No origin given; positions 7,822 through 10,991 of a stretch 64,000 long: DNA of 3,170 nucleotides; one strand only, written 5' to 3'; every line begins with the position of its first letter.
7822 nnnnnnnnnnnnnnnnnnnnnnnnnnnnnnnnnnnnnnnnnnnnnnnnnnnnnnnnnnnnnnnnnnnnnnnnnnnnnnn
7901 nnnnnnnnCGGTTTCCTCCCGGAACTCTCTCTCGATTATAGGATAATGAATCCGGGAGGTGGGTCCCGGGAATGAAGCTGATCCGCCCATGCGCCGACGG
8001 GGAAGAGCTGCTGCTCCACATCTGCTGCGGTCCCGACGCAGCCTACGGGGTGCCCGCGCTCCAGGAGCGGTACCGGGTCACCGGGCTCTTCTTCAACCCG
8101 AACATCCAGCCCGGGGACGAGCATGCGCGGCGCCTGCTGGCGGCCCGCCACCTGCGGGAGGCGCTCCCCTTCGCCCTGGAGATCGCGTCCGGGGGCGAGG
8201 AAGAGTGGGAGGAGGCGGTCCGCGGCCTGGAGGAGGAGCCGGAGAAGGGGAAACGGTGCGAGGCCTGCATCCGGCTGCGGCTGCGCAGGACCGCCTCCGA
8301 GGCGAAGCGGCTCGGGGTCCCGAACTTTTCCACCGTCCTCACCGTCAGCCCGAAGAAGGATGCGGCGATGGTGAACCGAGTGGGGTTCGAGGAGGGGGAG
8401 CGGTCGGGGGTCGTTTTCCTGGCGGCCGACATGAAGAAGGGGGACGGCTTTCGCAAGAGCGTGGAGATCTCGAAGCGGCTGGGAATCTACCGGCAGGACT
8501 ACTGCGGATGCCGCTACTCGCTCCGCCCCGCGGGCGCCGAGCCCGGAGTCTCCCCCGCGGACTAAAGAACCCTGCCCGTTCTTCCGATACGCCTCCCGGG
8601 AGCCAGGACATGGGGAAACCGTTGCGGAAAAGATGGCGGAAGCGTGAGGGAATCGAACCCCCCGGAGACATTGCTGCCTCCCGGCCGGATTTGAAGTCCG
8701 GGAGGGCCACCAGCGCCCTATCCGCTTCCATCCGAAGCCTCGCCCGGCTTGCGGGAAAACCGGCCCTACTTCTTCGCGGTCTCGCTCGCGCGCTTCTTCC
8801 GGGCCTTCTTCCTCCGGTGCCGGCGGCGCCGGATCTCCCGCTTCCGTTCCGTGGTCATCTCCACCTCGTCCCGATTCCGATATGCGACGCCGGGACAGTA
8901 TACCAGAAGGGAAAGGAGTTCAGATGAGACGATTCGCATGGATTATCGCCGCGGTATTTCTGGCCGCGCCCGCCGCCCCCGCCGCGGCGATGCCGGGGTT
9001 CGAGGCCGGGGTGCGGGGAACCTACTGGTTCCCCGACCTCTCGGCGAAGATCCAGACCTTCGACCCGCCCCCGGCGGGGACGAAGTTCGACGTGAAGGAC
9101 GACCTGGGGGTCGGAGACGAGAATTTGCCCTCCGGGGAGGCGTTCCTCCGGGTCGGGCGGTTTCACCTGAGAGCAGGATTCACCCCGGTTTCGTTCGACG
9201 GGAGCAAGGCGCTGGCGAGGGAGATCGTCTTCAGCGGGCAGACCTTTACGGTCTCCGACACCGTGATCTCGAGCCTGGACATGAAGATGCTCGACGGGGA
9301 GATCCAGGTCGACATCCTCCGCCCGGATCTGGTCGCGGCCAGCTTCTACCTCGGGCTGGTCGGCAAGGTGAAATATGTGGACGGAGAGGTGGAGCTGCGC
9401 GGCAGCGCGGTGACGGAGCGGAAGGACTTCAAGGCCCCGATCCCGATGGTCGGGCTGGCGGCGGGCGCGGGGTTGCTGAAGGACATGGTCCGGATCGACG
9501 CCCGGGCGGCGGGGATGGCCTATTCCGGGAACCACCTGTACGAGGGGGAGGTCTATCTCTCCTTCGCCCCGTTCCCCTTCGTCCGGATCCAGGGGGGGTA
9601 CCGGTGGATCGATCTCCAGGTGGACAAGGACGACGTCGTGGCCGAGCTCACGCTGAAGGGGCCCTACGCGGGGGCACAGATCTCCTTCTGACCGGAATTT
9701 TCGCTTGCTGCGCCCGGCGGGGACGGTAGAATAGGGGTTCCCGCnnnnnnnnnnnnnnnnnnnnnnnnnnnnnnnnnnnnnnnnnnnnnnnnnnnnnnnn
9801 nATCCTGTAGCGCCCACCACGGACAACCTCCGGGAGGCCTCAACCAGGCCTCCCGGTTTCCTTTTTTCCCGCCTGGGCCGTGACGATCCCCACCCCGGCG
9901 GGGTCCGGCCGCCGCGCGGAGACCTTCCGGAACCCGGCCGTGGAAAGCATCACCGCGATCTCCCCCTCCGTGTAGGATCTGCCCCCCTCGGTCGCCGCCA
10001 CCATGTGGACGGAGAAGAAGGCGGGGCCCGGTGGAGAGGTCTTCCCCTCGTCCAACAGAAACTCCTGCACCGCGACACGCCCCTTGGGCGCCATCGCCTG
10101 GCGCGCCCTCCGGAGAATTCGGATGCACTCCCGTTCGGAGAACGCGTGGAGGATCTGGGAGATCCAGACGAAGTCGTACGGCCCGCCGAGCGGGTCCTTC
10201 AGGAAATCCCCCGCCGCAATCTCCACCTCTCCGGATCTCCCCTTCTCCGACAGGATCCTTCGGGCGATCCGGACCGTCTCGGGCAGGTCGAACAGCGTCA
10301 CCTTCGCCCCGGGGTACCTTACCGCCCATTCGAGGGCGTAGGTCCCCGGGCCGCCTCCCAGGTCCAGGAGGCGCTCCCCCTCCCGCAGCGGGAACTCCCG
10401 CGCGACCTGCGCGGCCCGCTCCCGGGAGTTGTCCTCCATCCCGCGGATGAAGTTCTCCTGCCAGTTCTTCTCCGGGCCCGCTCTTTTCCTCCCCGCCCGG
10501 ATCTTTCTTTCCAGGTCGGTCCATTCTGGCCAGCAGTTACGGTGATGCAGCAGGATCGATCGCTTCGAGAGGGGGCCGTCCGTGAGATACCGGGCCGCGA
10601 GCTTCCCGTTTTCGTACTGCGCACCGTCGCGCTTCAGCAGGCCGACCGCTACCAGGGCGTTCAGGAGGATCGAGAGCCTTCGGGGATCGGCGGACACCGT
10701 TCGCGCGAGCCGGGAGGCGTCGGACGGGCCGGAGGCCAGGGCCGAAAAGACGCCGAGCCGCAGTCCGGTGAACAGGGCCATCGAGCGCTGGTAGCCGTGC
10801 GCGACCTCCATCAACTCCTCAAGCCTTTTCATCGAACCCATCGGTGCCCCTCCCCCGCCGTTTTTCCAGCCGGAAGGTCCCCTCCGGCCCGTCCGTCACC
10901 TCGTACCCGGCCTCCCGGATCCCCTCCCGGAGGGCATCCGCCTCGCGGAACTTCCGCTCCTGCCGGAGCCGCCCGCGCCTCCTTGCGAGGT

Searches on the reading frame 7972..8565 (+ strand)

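Call 70: search_protein_families(library=pfam, proteins=[window:7972-8565:+], max_evalue=0.001)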
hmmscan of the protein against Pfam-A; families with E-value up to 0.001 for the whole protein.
window:7972-8565:+ (197 aa): 1 family
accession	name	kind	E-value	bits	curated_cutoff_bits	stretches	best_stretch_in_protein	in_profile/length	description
PF02677.20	QueH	-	8.1e-54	182.8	23.5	1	13-185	1-174/175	Epoxyqueuosine reductase QueH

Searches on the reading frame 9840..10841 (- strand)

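Call 70: search_protein_families(library=pfam, proteins=[window:9840-10841:-], max_evalue=0.001)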
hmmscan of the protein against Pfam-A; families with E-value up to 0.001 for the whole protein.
window:9840-10841:- (333 aa): 8 families
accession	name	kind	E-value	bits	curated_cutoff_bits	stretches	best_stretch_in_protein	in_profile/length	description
PF00891.24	Methyltransf_2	-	4.5e-33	114.8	22.3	1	125-305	33-210/210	O-methyltransferase domain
PF08100.18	Dimerisation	-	8e-17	61.3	25.6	1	8-88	7-93/93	O-methyltransferase dimerisation domain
PF13489.12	Methyltransf_23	-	6.6e-12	45.9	27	1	140-308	7-163/164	Methyltransferase domain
PF13649.12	Methyltransf_25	-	2.6e-10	41.3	27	1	159-254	2-97/97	Methyltransferase domain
PF13847.12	Methyltransf_31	-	1.6e-09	38.1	27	1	153-261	2-112/145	Methyltransferase domain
PF08242.18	Methyltransf_12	-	3.9e-09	37.6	30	1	159-256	1-98/98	Methyltransferase domain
PF08241.18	Methyltransf_11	-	4.6e-06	27.6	21.2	1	159-257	1-94/95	Methyltransferase domain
PF05175.20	MTS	-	0.00013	22.1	23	1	149-256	26-136/170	Methyltransferase small domain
